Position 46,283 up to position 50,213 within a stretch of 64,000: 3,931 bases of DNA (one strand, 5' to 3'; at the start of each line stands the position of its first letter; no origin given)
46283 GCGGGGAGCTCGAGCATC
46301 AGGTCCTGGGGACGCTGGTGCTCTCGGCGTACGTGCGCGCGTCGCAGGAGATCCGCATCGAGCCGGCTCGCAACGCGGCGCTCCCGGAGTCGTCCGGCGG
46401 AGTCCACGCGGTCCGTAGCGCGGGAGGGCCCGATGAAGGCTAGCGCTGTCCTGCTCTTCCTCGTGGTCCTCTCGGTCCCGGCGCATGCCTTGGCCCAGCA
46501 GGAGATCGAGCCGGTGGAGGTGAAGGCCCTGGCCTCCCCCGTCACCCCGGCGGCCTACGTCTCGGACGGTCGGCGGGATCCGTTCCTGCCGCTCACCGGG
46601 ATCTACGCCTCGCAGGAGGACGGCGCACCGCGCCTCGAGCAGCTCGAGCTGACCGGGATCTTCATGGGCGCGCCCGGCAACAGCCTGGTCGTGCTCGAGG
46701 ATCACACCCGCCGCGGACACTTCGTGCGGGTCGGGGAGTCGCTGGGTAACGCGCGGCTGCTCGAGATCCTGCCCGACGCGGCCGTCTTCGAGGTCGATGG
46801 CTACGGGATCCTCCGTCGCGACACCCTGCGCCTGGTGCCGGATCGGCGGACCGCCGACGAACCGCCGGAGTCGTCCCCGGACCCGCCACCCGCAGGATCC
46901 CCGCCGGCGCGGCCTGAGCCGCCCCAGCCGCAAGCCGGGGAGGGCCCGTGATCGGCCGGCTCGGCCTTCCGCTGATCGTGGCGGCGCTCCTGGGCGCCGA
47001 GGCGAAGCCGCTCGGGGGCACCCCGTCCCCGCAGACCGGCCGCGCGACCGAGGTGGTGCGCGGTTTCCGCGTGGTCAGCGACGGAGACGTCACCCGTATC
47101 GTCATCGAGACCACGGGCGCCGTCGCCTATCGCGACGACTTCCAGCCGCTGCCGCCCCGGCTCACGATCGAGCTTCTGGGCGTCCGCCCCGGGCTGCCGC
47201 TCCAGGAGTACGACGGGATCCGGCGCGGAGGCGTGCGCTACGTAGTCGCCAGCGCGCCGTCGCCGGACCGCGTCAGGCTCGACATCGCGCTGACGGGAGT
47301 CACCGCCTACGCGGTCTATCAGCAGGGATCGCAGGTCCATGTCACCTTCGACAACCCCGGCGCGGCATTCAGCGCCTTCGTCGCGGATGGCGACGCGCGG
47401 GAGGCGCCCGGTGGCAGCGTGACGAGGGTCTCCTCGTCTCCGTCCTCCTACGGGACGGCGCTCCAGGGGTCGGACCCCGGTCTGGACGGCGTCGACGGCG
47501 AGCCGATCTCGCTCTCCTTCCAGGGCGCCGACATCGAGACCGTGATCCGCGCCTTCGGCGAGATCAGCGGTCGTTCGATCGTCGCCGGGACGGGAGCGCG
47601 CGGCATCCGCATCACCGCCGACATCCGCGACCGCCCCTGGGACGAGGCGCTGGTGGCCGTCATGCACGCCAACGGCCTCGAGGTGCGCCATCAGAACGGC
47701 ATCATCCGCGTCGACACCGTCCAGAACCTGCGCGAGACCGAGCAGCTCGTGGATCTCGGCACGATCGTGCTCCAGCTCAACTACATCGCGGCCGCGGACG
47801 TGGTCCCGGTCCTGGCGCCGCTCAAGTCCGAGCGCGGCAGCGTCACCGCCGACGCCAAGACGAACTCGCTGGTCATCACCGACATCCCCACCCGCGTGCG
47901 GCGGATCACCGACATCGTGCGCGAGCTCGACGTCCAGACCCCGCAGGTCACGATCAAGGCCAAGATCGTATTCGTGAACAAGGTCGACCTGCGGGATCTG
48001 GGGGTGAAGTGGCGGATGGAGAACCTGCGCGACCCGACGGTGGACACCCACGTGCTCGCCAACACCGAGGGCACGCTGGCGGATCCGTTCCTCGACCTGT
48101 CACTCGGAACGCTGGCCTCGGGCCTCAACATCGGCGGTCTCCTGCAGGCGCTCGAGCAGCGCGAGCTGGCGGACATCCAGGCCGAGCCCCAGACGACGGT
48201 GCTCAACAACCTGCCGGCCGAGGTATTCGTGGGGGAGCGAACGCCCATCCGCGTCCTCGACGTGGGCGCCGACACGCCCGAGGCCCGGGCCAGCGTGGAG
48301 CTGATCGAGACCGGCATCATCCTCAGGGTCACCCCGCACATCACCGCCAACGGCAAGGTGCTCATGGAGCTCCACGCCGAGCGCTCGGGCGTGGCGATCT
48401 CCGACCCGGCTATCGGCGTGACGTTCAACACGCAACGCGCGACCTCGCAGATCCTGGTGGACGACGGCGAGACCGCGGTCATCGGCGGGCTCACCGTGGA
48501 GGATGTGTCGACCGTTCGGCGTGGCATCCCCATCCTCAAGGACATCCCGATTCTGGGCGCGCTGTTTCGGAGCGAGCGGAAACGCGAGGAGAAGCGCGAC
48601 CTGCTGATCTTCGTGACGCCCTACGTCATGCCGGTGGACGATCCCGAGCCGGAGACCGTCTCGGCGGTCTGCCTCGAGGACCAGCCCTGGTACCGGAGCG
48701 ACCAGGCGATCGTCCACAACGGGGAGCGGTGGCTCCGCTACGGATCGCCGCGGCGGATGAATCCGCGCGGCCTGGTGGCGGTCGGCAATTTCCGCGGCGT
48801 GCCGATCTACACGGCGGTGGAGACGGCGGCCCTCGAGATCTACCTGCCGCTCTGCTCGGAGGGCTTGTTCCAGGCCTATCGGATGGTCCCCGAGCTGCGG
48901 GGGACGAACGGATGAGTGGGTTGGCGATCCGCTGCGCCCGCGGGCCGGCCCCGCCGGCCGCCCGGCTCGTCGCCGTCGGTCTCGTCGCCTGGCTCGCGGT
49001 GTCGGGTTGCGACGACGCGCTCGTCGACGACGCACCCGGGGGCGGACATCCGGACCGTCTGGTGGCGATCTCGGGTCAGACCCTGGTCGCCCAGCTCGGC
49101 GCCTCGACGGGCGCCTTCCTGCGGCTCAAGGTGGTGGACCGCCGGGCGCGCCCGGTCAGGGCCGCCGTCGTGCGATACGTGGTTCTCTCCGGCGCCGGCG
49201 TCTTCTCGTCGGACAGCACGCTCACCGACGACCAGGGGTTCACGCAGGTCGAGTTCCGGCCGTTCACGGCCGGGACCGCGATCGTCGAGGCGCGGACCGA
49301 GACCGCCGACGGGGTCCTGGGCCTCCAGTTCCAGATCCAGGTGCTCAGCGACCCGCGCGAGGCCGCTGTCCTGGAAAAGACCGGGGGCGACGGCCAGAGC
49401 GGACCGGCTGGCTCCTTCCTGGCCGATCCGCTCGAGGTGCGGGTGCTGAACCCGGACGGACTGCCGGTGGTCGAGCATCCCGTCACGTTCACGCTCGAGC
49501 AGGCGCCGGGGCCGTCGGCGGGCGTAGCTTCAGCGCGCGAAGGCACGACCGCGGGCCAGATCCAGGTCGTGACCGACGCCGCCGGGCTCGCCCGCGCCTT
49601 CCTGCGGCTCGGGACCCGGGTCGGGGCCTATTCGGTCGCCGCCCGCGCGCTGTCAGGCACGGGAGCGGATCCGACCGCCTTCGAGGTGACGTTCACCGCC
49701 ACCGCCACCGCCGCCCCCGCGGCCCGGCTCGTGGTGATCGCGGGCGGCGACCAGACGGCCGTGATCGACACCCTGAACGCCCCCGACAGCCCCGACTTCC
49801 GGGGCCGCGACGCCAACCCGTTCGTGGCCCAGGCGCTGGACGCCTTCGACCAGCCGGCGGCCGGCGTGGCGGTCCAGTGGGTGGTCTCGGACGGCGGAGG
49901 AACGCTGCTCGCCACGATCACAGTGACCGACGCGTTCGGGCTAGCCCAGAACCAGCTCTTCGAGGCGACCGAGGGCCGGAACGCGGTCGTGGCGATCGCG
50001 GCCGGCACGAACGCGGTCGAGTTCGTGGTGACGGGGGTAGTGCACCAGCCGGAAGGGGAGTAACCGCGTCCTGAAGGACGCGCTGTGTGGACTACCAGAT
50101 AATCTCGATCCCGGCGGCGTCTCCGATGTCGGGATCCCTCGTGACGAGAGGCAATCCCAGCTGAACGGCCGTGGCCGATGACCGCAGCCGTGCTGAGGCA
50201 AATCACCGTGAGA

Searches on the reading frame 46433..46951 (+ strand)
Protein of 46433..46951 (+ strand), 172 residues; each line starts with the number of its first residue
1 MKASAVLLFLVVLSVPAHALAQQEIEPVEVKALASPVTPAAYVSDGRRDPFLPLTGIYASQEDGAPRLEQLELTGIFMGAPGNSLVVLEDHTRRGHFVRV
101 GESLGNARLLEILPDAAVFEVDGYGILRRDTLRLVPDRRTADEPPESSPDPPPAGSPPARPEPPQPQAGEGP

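Call 3: search_protein_families(library=pfam, proteins=[window:46433-46951:+], max_evalue=0.1)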
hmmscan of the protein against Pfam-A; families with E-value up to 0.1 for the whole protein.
window:46433-46951:+ (172 aa): 0 families

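Call 4: search_protein_families(library=ncbifam, proteins=[window:46433-46951:+], max_evalue=0.1)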
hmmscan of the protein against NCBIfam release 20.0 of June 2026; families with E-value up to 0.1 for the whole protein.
window:46433-46951:+ (172 aa): 1 family
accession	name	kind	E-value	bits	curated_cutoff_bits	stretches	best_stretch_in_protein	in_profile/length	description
NF041515.1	GspC_delta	equivalog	2e-05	24.5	150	1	70-164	102-193/311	type II secretion system protein GspC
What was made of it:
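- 46433..46951 (+): pilP: a true PilP/GspC-type protein with an N-terminal hydrophobic segment and no lipobox Cys. NF041515 at 2e-5 (call 4).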

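Call 45: search_solved_structures(query=A4, max_evalue=1)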
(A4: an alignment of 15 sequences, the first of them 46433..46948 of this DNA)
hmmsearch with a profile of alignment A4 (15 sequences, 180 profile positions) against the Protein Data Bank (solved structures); distinct sequences matched with E-value up to 1: 5.
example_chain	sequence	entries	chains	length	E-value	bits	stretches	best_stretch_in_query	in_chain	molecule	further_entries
3jc8_Pa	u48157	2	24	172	3.6e-12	49.3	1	33-131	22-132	PilP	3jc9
3c3i_A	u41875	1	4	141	0.46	13.1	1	86-126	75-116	Deoxyuridine triphosphatase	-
3c2t_A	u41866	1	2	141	0.47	13.1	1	86-126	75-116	Deoxyuridine triphosphatase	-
3ca9_A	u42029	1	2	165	0.61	12.7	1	86-126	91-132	Deoxyuridine triphosphatase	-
2lnv_A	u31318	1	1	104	0.79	12.3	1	79-133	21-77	General secretion pathway protein C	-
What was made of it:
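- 46433..46951 (+): Profile A4 hits M. xanthus PilP 3jc8 at E=3.6e-12 (call 45).
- On PilP / GspC HR-domain family: The neighbouring gene, not X, hits PilP 3jc8 (call 45).
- Closest known: Thermus thermophilus PilW. Different: X sits between pilN and pilO, PilP is retained (call 45), and X is a lipoprotein with a small beta-sandwich.
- Closest known: PilP. Different: A bona fide PilP is encoded two genes downstream (call 45).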

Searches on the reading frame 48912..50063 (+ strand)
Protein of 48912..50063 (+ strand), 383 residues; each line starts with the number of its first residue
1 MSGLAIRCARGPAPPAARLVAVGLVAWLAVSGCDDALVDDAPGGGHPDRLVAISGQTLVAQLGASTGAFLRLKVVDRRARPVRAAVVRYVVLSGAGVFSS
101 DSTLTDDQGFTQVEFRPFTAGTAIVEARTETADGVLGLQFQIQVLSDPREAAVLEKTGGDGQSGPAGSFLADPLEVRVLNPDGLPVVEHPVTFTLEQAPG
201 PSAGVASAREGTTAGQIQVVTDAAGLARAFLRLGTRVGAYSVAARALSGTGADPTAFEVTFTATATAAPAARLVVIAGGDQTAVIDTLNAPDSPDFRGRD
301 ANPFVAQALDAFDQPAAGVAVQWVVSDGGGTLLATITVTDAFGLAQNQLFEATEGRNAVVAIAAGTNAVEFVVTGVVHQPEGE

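Call 48: search_protein_families(library=pfam, proteins=[window:48912-50063:+], max_evalue=0.01)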
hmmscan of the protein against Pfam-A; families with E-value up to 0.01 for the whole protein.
window:48912-50063:+ (383 aa): 2 families
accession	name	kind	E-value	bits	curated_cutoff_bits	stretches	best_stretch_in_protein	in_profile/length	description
PF02369.22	Big_1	-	1e-18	67.6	34.9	2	298-368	15-85/93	Bacterial Ig-like domain (group 1)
PF17789.7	MG4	-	2e-05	25.1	24.7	0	175-229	19-58/95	Macroglobulin domain MG4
